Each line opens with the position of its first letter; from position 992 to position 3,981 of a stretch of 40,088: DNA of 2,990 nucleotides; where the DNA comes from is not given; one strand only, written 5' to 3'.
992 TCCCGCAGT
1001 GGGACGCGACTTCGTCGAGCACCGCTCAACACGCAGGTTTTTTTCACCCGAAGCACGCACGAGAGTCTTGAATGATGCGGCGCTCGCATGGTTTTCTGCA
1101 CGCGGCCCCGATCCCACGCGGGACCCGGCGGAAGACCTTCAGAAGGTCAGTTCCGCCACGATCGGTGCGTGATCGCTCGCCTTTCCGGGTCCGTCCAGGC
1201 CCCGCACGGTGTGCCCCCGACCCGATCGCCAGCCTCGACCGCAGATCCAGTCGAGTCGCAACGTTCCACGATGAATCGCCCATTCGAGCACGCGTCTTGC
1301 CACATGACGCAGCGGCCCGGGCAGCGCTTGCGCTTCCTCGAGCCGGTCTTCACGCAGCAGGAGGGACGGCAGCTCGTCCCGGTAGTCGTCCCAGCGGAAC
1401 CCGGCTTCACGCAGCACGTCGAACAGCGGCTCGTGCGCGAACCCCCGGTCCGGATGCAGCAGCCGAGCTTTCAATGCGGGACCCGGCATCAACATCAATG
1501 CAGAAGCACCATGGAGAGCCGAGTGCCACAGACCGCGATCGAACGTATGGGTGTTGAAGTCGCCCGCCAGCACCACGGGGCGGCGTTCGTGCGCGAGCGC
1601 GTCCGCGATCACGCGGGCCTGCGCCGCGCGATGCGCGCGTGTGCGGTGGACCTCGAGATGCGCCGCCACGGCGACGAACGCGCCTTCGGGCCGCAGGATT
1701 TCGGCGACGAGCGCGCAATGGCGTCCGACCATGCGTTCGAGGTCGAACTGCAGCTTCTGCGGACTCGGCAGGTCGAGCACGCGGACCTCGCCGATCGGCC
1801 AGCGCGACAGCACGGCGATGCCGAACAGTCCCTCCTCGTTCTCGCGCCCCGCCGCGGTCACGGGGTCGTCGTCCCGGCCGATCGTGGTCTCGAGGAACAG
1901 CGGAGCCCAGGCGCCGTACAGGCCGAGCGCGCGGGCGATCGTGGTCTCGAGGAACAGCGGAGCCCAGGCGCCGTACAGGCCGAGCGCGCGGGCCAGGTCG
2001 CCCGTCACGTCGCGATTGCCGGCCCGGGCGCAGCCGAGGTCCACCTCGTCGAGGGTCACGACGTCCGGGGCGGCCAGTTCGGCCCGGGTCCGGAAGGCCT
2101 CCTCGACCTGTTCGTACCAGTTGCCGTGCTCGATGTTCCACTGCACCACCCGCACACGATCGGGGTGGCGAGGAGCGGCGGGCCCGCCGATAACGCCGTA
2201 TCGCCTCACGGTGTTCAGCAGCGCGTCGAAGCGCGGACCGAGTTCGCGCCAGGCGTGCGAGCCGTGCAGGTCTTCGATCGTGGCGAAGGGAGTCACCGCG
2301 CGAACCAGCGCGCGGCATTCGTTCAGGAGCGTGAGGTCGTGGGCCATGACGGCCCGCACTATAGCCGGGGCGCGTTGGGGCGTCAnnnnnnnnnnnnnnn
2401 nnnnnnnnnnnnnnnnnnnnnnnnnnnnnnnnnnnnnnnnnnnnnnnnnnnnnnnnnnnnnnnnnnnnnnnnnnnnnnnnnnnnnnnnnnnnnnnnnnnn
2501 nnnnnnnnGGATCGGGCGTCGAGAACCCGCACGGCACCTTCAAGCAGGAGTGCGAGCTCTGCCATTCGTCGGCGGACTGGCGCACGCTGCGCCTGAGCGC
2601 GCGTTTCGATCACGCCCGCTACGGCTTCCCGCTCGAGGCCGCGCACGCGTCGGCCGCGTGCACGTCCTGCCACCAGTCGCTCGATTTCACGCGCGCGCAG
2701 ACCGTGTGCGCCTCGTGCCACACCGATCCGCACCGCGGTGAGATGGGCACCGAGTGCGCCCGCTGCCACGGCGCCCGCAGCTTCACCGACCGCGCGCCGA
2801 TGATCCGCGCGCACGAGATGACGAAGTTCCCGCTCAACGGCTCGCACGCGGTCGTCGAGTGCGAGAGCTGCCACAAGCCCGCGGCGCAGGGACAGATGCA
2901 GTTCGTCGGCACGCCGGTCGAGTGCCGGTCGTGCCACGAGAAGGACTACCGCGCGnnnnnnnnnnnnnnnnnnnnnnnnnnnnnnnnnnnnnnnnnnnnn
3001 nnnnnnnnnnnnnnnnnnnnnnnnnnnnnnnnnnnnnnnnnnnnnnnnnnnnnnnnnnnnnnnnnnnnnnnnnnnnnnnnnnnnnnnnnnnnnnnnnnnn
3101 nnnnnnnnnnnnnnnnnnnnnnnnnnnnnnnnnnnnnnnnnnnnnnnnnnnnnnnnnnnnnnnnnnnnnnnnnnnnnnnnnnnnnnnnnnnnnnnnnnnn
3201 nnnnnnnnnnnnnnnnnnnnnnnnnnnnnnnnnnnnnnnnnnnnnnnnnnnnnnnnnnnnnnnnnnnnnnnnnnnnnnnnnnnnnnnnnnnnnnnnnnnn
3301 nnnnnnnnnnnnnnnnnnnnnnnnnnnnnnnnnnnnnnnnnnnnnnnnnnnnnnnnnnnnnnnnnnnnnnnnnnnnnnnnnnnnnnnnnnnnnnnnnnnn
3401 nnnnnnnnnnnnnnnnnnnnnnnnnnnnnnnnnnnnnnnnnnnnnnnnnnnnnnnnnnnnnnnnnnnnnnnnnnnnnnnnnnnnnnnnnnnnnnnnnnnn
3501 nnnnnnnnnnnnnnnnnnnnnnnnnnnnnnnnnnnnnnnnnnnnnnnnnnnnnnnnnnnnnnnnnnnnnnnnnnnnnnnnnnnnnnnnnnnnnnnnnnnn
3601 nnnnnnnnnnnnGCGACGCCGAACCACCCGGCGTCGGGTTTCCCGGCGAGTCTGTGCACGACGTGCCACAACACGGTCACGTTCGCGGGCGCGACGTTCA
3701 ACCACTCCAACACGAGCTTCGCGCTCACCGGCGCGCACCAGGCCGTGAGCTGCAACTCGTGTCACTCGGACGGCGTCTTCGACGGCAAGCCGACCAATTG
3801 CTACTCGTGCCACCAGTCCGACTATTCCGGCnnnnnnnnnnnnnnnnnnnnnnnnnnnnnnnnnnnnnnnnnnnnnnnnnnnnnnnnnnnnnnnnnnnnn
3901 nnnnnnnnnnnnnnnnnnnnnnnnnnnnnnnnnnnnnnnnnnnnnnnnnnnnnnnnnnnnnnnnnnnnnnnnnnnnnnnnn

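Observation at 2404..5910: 46-heme secreted cytochrome c built from 12 tandem triheme modules (a very long c7-type polymer)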

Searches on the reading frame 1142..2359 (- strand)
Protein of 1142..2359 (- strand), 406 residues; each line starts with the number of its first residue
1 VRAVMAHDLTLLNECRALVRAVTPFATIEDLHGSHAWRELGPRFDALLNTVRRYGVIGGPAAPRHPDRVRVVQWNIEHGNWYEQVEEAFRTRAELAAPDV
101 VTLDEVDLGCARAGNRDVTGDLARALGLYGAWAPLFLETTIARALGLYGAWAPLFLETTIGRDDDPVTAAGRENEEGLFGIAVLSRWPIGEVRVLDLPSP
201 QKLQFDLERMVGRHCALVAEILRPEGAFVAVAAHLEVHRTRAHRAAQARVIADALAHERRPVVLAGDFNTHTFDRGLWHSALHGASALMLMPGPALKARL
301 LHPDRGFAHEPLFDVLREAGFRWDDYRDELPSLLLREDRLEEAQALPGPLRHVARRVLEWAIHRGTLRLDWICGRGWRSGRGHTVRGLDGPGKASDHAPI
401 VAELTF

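Call 14: search_protein_families(library=pfam, proteins=[window:1142-2359:-], max_evalue=0.001)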
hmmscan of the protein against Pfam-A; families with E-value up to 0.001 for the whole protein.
window:1142-2359:- (406 aa): 2 families
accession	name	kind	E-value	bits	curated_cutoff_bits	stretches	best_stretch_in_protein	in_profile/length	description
PF03372.29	Exo_endo_phos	-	2e-12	47.8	24.5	1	72-397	1-225/225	Endonuclease/Exonuclease/phosphatase family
PF23226.1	Exo_endo_phos_PGAP2IP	-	5.1e-05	23.1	27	0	170-271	69-161/239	PGAP2IP, C-terminal nuclease-like domain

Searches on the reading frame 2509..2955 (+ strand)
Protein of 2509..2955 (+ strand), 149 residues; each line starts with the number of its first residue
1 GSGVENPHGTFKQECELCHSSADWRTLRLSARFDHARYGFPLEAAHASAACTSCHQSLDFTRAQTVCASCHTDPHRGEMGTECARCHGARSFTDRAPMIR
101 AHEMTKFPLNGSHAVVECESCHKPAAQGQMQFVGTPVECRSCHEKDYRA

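Call 59: search_protein_families(library=pfam, proteins=[window:2509-2955:+], max_evalue=1)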
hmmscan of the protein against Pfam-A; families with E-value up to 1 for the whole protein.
window:2509-2955:+ (149 aa): 7 families
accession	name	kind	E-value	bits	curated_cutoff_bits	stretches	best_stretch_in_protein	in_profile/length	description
PF14522.11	Cytochrome_C7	-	2.5e-07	30.9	24.8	2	12-72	13-67/67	Cytochrome c7 and related cytochrome c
PF14537.11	Cytochrom_c3_2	-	2.3e-06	28.4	25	2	63-144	5-79/79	Cytochrome c3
PF02085.21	Cytochrom_CIII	-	0.00046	20.9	22.9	1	64-143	30-101/101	Class III cytochrome C family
PF09699.15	Paired_CXXCH_1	-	0.0023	18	20.6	1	117-145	8-38/41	Doubled CXXCH motif (Paired_CXXCH_1)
PF22678.1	Cytochrom_c_NrfB-like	-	0.034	15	27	1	83-144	1-66/89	Cytochrome c-type protein NrfB-like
PF01155.25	HypA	-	0.051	14.1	28.9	2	42-83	64-105/112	Hydrogenase/urease nickel incorporation, metallochaperone, hypA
PF07191.17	Zn_ribbon_6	-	0.061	13.8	25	1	50-87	2-36/67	Double zinc ribbon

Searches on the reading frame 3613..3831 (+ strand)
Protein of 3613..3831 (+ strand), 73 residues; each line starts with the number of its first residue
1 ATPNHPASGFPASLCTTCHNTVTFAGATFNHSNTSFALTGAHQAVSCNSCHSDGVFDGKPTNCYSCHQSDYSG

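Call 51: search_solved_structures(query=A3, max_evalue=10, show_alignments=4)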
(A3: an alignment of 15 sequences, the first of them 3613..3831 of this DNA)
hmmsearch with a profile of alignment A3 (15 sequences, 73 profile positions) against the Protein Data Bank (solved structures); distinct sequences matched with E-value up to 10: 77 (the best 60 are shown).
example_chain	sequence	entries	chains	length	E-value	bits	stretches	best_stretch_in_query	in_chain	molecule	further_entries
1duw_A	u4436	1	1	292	1.2e-05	28.5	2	44-71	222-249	NONAHEME CYTOCHROME C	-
19hc_A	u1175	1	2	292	0.00011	25.5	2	46-72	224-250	PROTEIN (NINE-HAEM CYTOCHROME C)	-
1ofw_A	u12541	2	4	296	0.00019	24.7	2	46-71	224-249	NINE-HEME CYTOCHROME C | NINE HEME CYTOCHROME C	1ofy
1z1n_X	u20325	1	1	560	0.00031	24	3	44-69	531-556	sixteen heme cytochrome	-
6ef8_A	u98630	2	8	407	0.00034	23.9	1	13-54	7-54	C-type cytochrome OmcS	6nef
1m1p_A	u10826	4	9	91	0.0045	20.3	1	45-69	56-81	Small tetraheme cytochrome c | Periplasmic tetraheme cytochrome c CctA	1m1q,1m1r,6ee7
6hr0_A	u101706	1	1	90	0.0048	20.2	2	44-69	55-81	Cytochrome C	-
8ydm_C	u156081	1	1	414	0.0051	20.2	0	8-29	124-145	Cytochrome c-554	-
1h29_A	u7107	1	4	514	0.032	17.6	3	45-71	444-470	HIGH-MOLECULAR-WEIGHT CYTOCHROME C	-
9eov_A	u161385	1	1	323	0.041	17.2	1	45-72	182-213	Extracellular iron oxide respiratory system surface decaheme cytochrome c component MtrC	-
1gws_A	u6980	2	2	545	0.052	16.9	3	45-71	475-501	HIGH-MOLECULAR-WEIGHT CYTOCHROME C | High-molecular-weight cytochrome c precursor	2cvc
5yq7_C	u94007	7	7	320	0.071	16.5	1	11-68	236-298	Cytochrome subunit of photosynthetic reaction center | MULTIHEME_CYTC DOMAIN-CONTAINING PROTEIN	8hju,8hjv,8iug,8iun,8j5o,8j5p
6qkn_A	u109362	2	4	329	0.09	16.2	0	43-54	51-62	Cytochrome-c peroxidase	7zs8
6fu3_A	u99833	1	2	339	0.096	16.1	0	43-54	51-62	Protein CcpR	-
2e84_A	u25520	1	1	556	0.12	15.8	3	43-71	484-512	High-molecular-weight cytochrome c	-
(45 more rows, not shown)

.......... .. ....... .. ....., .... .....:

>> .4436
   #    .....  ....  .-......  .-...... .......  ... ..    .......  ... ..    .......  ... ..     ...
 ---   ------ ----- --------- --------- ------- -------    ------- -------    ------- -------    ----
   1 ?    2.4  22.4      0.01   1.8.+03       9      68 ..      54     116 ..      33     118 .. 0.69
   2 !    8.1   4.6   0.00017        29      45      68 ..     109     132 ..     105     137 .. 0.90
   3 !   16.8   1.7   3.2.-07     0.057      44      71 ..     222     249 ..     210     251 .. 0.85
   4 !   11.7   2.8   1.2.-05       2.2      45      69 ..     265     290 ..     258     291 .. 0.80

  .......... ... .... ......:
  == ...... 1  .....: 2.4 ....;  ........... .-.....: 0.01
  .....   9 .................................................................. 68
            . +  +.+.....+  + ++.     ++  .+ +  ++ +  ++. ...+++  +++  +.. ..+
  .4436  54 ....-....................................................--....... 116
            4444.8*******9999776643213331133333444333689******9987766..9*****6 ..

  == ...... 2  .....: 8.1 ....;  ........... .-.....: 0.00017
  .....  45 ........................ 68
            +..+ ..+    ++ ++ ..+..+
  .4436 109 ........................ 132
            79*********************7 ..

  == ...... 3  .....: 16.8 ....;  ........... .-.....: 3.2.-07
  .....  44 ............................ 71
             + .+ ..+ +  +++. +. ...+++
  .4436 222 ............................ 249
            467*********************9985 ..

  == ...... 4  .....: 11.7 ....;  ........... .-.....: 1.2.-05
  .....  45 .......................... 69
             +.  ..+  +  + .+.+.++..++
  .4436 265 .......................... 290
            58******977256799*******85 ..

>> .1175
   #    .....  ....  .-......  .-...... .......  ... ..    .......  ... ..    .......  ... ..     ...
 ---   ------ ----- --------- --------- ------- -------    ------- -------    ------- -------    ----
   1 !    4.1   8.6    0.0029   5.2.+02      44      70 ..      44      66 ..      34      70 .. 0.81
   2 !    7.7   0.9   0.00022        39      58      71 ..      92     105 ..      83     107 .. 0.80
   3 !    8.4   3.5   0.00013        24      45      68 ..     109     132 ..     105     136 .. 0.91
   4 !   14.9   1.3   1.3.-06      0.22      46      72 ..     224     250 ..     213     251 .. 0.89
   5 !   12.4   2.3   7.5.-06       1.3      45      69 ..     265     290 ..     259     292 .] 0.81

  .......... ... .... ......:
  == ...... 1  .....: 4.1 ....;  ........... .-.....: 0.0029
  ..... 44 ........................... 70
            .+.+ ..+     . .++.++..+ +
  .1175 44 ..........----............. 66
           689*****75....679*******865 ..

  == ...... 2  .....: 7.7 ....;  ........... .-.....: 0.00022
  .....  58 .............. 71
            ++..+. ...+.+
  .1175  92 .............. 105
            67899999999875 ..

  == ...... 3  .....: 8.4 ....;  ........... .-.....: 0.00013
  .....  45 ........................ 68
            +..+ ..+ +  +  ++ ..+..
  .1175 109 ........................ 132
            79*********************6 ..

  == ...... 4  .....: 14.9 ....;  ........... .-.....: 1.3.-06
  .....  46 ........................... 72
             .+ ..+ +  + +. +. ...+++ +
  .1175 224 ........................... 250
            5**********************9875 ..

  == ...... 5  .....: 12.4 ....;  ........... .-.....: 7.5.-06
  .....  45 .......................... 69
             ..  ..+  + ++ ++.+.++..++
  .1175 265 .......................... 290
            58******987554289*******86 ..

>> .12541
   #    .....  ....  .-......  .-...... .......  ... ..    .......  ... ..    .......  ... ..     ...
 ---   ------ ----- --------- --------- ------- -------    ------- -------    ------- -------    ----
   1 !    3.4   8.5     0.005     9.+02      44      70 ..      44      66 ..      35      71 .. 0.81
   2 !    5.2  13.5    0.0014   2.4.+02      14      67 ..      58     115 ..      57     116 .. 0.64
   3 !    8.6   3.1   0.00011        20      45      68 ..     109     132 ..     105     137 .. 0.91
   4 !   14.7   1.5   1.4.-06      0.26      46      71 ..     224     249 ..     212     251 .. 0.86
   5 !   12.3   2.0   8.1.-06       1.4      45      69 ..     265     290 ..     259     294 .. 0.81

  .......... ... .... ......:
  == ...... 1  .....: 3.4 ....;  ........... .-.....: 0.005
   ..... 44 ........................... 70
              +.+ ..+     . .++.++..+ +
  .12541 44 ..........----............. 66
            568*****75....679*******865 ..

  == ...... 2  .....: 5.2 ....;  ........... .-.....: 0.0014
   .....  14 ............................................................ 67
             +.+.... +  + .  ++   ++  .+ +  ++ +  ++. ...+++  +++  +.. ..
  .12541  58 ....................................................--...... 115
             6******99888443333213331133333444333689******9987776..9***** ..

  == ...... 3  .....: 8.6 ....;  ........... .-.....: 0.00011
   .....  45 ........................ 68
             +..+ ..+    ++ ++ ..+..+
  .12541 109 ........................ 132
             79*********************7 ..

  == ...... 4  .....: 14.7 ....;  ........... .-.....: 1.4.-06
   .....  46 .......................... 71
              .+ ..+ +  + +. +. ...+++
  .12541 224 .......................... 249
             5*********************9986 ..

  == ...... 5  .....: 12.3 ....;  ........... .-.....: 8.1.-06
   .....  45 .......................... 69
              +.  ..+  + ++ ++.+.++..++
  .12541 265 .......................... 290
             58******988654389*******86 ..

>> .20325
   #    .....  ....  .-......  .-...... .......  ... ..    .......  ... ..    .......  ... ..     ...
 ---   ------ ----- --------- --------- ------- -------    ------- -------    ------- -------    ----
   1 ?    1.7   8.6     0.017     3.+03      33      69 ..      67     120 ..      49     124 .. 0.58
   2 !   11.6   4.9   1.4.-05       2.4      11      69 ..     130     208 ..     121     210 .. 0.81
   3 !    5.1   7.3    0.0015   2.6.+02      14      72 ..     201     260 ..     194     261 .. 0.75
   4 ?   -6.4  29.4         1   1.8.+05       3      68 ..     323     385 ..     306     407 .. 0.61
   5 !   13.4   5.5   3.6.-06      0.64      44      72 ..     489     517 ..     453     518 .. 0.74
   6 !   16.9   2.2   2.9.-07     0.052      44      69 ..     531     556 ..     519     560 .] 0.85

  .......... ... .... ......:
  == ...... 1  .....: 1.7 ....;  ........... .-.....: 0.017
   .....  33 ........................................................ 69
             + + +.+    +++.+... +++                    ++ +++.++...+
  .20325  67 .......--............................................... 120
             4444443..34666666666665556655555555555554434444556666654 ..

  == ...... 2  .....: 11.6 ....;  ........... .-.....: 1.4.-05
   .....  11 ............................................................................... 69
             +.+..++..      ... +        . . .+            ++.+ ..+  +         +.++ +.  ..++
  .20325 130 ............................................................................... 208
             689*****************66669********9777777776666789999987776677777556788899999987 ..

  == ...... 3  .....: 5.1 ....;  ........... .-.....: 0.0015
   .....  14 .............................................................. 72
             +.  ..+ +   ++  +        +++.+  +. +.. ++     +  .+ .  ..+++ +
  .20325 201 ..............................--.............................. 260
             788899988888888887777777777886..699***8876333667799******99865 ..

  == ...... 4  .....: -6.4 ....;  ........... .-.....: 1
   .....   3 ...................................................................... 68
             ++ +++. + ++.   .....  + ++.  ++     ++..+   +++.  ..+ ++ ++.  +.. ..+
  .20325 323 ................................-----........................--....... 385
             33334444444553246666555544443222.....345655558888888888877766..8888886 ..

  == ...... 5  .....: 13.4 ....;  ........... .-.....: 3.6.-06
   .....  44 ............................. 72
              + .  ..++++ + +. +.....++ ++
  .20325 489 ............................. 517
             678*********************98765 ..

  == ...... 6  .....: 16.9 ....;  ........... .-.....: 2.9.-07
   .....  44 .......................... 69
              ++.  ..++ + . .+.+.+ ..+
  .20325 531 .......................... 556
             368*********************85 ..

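Call 59: search_protein_families(library=pfam, proteins=[window:3613-3831:+], max_evalue=1)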
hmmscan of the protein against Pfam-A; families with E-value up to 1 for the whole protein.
window:3613-3831:+ (73 aa): 9 families
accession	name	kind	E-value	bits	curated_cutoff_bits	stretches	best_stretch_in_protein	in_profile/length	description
PF14522.11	Cytochrome_C7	-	6.2e-07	29.6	24.8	1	12-68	13-67/67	Cytochrome c7 and related cytochrome c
PF09699.15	Paired_CXXCH_1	-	0.00029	20.9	20.6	1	13-21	30-38/41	Doubled CXXCH motif (Paired_CXXCH_1)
PF14537.11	Cytochrom_c3_2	-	0.0025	18.7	25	1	11-68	25-79/79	Cytochrome c3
PF13435.11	Cytochrome_C554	-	0.0064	17.9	20.8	1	13-52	49-84/84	Cytochrome c554 and c-prime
PF02085.21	Cytochrom_CIII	-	0.008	17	22.9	1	40-70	26-56/101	Class III cytochrome C family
PF22113.1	Mtrc-MtrF_II-IV_dom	-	0.012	15.6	30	1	12-54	120-166/176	Outer membrane cytochrome MtrC/MtrF-like, domains II/IV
PF16046.10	FAM76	-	0.074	12.9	28.5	1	13-67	21-73/298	FAM76 protein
PF00684.25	DnaJ_CXXCXGXG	-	0.17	12.6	32.7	1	13-68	16-63/65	DnaJ central domain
PF13451.12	zf_Tbcl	-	0.51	10.8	24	0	56-69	29-42/48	Probable treble clef domain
